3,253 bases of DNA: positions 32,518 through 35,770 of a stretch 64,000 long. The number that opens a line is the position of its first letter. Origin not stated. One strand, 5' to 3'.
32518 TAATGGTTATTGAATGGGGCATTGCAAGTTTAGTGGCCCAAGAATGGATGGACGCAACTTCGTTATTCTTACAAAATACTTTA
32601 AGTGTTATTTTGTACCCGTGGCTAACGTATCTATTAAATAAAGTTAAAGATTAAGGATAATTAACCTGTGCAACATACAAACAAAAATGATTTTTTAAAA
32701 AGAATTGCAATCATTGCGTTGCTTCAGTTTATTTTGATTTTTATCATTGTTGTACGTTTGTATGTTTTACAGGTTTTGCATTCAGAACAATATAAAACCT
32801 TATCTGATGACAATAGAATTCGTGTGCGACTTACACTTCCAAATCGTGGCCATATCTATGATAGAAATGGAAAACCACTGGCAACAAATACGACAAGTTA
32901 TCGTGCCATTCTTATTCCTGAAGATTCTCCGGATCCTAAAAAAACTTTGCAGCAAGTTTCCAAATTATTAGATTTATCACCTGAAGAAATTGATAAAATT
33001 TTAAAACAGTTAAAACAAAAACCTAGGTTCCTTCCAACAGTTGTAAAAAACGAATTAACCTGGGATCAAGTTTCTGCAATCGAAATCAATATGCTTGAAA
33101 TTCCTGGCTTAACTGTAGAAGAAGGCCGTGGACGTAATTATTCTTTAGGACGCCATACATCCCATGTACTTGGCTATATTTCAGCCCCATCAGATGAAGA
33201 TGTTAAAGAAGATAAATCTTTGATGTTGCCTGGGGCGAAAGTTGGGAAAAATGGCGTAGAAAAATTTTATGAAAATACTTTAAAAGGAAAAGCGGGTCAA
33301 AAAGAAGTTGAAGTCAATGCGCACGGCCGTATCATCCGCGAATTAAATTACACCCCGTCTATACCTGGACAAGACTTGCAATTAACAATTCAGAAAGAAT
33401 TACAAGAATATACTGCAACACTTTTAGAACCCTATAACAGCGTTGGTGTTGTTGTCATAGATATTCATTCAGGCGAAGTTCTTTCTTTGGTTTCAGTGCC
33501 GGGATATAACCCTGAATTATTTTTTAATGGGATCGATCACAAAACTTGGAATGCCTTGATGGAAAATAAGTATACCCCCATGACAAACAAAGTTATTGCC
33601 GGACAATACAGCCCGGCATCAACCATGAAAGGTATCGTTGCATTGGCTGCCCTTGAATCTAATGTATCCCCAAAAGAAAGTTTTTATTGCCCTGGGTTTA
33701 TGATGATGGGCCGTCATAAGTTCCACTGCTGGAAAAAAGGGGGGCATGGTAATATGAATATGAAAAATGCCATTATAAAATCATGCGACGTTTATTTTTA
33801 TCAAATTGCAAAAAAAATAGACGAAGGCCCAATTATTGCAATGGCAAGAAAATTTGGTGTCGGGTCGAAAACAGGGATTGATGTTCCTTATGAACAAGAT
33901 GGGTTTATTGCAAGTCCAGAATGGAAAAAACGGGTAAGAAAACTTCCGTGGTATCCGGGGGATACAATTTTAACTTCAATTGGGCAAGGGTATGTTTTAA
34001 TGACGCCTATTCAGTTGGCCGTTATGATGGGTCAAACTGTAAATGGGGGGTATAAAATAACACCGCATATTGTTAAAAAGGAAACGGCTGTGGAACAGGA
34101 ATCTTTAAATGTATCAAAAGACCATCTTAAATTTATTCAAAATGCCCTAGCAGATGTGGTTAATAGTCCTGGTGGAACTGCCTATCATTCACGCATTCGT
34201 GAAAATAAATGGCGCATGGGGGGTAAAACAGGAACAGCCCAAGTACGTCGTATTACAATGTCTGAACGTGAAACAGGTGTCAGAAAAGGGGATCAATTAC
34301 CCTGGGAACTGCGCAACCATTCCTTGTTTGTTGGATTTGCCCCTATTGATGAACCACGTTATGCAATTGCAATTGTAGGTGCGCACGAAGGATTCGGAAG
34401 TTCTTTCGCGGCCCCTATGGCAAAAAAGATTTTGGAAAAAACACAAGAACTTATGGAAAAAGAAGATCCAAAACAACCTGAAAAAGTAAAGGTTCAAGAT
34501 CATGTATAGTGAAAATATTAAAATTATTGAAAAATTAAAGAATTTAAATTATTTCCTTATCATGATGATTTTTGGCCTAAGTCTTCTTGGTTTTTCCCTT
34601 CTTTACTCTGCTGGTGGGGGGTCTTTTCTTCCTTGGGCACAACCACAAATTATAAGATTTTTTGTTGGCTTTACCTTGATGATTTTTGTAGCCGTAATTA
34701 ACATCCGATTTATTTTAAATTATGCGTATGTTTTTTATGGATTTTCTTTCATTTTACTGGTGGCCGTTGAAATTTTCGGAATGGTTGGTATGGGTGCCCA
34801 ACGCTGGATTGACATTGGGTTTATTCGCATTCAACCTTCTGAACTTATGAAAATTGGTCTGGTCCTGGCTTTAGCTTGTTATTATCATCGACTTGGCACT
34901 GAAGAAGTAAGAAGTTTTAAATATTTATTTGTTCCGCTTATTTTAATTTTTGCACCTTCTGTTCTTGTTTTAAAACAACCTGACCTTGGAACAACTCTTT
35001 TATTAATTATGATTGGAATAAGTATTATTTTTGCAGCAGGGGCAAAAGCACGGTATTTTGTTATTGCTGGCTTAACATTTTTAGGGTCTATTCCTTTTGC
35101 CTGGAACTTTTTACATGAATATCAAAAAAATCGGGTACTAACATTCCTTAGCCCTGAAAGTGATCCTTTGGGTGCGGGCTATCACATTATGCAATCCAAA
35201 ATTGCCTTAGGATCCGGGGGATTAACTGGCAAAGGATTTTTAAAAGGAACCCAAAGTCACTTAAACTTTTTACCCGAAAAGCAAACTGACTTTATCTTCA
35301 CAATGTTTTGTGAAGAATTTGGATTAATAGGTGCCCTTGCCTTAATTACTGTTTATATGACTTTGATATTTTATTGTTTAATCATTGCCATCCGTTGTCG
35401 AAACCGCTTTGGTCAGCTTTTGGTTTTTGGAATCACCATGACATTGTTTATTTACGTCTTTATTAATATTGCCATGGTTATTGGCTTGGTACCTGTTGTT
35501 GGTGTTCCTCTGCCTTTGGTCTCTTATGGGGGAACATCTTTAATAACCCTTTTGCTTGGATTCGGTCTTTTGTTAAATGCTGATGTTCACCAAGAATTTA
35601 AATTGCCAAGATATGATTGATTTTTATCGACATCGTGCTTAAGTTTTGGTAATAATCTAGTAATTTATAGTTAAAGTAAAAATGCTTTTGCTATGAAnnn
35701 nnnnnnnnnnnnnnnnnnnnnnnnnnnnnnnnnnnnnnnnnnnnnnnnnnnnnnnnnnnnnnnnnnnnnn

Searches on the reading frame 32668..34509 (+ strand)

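Call 46: search_protein_families(library=pfam, proteins=[window:32668-34509:+], max_evalue=0.001)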
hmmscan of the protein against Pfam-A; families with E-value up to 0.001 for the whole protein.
window:32668-34509:+ (613 aa): 2 families
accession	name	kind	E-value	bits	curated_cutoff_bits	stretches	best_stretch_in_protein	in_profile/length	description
PF00905.27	Transpeptidase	-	5.9e-63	213.3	22.1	1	260-590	2-299/299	Penicillin binding protein transpeptidase domain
PF03717.20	PBP_dimer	-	4.3e-46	158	24.4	1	58-226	4-179/180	Penicillin-binding Protein dimerisation domain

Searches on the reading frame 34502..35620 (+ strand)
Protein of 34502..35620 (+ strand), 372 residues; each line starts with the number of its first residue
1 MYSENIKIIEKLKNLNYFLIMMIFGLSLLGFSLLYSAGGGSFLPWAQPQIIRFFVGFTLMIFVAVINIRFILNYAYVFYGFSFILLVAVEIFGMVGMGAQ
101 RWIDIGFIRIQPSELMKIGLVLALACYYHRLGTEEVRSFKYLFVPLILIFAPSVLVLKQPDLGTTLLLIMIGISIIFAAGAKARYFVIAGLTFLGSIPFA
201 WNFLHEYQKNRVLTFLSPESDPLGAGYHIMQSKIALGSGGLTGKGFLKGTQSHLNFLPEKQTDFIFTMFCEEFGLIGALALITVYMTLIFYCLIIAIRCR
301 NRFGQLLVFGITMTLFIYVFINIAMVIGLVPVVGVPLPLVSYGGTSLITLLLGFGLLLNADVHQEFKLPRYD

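Call 46: search_protein_families(library=pfam, proteins=[window:34502-35620:+], max_evalue=0.001)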
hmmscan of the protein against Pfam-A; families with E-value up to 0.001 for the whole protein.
window:34502-35620:+ (372 aa): 1 family
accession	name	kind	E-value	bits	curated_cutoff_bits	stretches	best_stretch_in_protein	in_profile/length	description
PF01098.24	FTSW_RODA_SPOVE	-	4.5e-101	338.8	26.4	1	27-364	21-354/356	Cell cycle protein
